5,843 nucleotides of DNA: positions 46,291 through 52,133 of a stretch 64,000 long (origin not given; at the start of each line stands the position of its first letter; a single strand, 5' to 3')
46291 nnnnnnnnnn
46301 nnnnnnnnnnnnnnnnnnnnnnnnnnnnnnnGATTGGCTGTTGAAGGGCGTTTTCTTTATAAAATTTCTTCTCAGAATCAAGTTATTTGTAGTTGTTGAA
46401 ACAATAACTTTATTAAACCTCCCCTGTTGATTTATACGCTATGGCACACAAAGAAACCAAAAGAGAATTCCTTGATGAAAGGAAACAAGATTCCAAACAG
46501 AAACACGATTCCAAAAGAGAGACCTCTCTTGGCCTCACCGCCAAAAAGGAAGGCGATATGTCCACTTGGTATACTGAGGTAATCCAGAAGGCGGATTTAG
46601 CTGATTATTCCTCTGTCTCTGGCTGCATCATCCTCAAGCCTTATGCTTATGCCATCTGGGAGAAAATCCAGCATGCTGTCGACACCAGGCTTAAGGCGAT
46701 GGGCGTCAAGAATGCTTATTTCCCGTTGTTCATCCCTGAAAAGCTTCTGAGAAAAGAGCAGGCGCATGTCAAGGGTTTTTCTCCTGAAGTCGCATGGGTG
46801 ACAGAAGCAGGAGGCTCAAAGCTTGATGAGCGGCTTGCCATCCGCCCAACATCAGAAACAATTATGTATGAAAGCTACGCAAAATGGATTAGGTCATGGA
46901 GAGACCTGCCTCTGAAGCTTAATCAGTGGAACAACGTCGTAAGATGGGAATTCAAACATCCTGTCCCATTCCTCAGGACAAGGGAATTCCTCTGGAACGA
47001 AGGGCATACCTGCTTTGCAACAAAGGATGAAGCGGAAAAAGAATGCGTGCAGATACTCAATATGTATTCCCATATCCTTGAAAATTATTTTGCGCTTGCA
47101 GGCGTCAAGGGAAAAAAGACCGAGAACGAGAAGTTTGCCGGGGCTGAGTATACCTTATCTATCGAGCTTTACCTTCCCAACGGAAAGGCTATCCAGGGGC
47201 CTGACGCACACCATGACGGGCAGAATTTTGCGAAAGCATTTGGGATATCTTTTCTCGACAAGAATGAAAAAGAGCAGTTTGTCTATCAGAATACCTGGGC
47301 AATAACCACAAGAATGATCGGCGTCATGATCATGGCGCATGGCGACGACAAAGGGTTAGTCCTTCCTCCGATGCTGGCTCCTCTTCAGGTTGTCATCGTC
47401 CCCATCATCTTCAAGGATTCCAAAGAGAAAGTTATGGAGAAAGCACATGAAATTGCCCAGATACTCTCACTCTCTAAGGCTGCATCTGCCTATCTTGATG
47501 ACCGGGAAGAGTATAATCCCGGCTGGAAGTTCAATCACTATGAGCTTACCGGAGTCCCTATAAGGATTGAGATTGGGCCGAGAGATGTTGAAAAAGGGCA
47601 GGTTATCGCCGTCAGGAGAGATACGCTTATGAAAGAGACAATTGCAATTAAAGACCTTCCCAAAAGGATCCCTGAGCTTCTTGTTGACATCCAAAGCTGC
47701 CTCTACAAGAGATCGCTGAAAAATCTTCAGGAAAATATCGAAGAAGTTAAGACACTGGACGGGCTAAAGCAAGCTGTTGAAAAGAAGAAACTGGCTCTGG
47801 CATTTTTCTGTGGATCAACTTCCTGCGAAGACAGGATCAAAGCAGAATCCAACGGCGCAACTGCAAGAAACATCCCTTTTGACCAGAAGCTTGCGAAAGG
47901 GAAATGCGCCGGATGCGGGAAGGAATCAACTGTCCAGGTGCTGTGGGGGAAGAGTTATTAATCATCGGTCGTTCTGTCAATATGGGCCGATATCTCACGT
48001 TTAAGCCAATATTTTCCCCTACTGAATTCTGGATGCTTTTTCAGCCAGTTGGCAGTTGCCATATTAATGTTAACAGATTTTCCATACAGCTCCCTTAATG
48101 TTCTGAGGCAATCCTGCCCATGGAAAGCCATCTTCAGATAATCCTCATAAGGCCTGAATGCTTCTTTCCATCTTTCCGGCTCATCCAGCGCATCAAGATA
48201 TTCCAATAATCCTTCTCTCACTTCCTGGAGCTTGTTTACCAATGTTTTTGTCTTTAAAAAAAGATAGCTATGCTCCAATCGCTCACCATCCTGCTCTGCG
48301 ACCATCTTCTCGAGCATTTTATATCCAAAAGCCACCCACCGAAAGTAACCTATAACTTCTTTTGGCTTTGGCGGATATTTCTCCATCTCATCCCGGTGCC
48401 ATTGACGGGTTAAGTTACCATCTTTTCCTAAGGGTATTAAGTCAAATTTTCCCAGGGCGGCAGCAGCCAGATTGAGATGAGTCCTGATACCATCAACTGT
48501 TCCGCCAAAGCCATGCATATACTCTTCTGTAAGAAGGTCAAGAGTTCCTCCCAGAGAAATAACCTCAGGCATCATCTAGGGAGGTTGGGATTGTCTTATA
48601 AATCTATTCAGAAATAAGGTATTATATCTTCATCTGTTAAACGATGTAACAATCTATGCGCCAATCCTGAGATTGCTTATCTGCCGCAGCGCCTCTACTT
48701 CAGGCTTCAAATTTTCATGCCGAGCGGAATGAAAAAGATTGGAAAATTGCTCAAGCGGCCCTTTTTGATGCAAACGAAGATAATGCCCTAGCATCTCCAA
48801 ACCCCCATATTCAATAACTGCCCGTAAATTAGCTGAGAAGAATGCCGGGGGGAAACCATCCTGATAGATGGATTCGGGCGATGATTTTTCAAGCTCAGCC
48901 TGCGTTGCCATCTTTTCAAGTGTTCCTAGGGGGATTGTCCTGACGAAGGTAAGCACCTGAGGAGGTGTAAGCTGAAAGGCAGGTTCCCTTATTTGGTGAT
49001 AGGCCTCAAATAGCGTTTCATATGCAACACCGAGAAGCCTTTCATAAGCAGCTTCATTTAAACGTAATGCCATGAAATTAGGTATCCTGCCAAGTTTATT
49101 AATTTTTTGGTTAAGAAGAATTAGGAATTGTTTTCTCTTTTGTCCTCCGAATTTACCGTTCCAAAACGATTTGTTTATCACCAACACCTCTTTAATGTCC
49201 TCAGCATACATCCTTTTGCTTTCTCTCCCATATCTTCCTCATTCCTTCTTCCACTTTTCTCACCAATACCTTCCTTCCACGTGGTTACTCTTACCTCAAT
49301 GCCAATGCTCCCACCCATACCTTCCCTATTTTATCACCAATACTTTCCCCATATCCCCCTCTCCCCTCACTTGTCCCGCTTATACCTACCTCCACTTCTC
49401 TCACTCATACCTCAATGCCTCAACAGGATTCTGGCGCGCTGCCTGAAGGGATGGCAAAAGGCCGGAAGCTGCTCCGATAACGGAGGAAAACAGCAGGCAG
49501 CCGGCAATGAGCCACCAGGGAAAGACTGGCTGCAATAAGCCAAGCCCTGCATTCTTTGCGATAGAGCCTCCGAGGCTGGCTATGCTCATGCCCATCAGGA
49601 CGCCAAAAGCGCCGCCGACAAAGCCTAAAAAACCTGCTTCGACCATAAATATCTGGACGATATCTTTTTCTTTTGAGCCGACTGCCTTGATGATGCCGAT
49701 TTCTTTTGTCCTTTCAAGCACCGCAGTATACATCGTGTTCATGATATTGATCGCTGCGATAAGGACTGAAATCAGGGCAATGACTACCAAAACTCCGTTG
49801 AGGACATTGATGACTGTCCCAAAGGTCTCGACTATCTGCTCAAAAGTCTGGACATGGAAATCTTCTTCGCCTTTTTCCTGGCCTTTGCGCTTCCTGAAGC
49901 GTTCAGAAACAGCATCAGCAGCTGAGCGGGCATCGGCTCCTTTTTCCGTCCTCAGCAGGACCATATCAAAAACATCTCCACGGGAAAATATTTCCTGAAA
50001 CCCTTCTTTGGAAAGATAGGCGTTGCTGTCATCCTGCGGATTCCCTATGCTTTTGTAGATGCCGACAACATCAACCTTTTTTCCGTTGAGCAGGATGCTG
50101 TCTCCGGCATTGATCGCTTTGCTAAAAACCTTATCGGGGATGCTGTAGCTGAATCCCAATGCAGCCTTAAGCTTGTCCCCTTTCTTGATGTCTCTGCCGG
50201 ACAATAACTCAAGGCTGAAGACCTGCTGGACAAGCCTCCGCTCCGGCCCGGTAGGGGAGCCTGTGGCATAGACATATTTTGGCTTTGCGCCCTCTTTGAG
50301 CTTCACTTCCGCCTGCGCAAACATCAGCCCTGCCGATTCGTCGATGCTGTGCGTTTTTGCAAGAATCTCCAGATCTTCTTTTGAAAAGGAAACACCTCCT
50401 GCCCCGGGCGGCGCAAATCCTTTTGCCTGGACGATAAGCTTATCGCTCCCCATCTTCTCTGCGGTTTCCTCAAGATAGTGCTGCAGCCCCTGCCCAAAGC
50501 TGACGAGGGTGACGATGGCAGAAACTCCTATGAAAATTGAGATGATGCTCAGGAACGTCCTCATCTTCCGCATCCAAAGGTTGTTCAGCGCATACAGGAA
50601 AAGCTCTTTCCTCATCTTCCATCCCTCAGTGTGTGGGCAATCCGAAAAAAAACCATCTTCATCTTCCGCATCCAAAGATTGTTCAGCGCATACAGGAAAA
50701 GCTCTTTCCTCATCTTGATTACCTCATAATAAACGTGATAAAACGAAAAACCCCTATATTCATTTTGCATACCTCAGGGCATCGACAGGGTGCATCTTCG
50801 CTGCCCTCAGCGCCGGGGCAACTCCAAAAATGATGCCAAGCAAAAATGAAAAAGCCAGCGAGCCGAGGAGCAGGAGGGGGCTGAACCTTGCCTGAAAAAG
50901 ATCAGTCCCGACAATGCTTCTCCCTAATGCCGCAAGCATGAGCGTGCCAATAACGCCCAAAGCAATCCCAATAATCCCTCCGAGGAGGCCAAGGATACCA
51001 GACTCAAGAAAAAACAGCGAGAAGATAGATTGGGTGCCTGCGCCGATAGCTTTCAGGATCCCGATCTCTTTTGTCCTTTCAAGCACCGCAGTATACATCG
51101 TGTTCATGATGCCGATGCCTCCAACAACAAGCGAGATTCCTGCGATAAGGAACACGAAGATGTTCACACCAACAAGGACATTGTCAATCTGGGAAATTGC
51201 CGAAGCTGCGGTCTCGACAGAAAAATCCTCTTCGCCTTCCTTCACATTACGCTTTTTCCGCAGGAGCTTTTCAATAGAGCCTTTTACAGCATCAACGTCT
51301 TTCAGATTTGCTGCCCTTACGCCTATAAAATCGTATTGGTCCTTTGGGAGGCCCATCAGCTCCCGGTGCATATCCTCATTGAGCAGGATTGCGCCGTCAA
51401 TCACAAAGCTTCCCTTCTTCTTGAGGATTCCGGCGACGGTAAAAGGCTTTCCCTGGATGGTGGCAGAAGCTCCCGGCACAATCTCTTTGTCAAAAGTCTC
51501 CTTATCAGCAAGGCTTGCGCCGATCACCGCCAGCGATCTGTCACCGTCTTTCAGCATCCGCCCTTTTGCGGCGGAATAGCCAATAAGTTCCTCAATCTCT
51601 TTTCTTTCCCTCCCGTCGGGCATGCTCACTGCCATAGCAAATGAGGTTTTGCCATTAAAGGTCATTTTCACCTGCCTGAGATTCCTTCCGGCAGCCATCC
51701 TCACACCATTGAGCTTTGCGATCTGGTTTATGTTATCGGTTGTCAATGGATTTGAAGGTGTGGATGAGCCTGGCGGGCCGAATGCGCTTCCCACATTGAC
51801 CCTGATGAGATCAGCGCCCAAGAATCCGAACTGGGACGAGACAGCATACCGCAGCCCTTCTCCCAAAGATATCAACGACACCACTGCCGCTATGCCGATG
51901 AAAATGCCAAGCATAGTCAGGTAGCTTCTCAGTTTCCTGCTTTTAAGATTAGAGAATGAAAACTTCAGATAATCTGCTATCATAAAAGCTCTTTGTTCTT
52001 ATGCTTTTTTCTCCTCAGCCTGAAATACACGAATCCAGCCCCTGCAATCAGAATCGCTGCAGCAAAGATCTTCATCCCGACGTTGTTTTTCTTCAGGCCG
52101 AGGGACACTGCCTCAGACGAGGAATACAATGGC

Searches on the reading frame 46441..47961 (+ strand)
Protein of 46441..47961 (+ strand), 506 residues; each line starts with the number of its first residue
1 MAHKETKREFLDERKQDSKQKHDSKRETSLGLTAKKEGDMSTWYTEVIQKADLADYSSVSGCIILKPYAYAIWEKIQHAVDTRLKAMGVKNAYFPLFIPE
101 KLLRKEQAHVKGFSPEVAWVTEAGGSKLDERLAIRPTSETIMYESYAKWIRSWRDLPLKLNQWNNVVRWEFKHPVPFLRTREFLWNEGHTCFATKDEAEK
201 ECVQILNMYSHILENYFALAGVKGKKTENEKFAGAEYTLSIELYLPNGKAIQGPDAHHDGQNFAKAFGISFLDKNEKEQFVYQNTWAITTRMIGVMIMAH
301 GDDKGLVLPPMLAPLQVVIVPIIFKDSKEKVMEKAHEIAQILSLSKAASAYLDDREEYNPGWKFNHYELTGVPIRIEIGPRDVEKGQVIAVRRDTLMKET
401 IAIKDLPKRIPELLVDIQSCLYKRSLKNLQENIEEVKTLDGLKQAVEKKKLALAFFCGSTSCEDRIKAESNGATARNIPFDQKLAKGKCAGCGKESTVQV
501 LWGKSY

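Call 22: search_protein_families(library=pfam, proteins=[window:46441-47961:+], max_evalue=0.001)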
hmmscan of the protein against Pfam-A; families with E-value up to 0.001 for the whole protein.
window:46441-47961:+ (506 aa): 3 families
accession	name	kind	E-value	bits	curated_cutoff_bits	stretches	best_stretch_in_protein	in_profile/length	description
PF00587.30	tRNA-synt_2b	-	5.9e-23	82.3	29.3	1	127-297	6-176/179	tRNA synthetase class II core domain (G, H, P, S and T)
PF09180.16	ProRS-C_1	-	1.4e-19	70.5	31.5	1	440-506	2-71/71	Prolyl-tRNA synthetase, C-terminal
PF03129.25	HGTP_anticodon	-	3.5e-18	66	21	1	316-412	1-93/94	Anticodon binding domain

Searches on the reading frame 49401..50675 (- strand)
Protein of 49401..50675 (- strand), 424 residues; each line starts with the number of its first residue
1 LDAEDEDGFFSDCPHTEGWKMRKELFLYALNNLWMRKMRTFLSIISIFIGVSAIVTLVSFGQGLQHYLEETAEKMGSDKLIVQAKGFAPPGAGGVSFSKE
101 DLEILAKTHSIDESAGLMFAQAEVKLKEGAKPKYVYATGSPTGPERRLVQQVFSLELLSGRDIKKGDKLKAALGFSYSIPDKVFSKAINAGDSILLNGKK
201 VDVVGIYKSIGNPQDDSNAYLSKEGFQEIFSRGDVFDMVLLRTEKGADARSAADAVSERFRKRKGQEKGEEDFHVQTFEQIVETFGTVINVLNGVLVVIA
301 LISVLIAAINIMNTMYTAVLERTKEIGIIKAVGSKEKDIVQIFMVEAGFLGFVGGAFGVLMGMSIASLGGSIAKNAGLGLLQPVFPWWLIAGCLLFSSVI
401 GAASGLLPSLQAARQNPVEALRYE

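Call 22: search_protein_families(library=pfam, proteins=[window:49401-50675:-], max_evalue=0.001)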
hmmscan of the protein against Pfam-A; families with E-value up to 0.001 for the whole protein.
window:49401-50675:- (424 aa): 2 families
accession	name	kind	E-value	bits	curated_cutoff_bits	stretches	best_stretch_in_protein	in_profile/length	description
PF12704.14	MacB_PCD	-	2.3e-20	74.2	27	1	40-257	1-205/207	MacB-like periplasmic core domain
PF02687.27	FtsX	-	1.3e-19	70.9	25.5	1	298-417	2-120/120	FtsX-like permease C-terminal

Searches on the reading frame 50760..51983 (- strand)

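Call 22: search_protein_families(library=pfam, proteins=[window:50760-51983:-], max_evalue=0.001)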
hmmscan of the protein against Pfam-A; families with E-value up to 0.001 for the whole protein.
window:50760-51983:- (407 aa): 2 families
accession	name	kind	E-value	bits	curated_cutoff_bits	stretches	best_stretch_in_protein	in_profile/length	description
PF12704.14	MacB_PCD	-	8.3e-27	95.2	27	1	21-239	2-206/207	MacB-like periplasmic core domain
PF02687.27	FtsX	-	5.7e-19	68.8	25.5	1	279-399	2-120/120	FtsX-like permease C-terminal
